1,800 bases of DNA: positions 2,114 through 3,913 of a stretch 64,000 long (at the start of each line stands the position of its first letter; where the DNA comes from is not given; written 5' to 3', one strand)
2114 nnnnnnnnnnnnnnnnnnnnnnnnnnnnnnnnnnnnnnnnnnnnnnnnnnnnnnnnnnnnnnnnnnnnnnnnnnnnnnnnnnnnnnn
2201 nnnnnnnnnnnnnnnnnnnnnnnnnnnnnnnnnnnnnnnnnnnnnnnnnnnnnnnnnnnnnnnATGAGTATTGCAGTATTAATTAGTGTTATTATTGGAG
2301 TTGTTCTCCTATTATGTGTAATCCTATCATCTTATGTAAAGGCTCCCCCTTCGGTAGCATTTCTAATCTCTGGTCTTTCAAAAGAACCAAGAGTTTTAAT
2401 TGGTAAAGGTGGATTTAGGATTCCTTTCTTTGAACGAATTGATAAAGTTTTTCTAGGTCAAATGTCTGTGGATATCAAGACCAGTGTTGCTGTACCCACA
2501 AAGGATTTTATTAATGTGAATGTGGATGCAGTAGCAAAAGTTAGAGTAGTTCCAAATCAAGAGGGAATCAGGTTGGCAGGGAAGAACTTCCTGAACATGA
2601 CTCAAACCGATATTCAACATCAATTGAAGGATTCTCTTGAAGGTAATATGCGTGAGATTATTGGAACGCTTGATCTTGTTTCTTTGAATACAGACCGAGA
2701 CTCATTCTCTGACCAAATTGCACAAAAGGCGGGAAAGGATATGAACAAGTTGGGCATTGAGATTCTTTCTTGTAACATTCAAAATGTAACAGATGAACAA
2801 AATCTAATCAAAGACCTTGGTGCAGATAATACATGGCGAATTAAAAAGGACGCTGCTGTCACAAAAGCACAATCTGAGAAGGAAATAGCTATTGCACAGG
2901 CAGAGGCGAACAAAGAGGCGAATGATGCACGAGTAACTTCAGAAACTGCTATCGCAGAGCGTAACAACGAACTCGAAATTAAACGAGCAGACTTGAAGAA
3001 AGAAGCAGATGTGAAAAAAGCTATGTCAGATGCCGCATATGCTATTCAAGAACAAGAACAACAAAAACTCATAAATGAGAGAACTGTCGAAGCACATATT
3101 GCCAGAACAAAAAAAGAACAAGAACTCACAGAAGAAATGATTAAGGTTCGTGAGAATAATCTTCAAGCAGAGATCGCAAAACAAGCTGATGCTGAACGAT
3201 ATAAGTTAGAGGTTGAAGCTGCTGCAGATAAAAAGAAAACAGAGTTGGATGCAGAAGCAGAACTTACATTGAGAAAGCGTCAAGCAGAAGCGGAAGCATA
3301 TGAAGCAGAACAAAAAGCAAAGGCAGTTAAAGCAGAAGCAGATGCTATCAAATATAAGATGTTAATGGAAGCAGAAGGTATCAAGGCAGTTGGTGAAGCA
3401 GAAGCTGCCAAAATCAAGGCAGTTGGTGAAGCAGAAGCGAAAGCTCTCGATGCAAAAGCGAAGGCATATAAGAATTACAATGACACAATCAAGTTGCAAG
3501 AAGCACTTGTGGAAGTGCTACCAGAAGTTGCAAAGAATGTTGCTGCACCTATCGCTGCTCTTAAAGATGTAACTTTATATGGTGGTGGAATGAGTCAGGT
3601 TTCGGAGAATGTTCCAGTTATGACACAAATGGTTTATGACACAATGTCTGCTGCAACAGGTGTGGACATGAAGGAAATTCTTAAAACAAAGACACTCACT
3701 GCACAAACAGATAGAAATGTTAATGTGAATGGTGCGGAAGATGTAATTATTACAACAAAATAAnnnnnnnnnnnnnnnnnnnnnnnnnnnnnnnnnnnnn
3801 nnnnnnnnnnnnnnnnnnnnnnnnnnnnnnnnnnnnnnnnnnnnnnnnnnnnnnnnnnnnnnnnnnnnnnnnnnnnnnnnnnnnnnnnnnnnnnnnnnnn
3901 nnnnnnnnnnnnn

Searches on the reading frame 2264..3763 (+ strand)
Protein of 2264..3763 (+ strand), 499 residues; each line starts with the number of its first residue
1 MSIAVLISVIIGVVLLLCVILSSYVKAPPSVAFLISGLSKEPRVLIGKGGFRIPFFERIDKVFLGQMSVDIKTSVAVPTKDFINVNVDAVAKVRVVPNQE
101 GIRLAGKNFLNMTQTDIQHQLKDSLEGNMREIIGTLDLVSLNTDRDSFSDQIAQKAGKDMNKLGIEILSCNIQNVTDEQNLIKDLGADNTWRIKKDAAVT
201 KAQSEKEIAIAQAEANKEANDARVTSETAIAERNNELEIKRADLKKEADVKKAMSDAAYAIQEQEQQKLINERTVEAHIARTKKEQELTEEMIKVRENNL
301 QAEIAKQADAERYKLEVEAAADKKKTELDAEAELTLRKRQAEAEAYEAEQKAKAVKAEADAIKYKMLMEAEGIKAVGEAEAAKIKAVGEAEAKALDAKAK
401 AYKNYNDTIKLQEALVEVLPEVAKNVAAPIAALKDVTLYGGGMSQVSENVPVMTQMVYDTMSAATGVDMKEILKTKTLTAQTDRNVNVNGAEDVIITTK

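Call 45: search_protein_families(library=pfam, proteins=[window:2264-3763:+], max_evalue=0.001)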
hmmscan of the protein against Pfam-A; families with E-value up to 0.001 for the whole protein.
window:2264-3763:+ (499 aa): 3 families
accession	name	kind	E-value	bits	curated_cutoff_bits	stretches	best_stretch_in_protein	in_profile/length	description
PF01145.31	Band_7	-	2.7e-23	83.3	23.6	1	29-206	5-176/176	SPFH domain / Band 7 family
PF15975.10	Flot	-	4.3e-06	27.3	27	1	347-447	1-92/124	Flotillin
PF13421.11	Band_7_1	-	0.00055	20.1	24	1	72-185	86-203/211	SPFH domain-Band 7 family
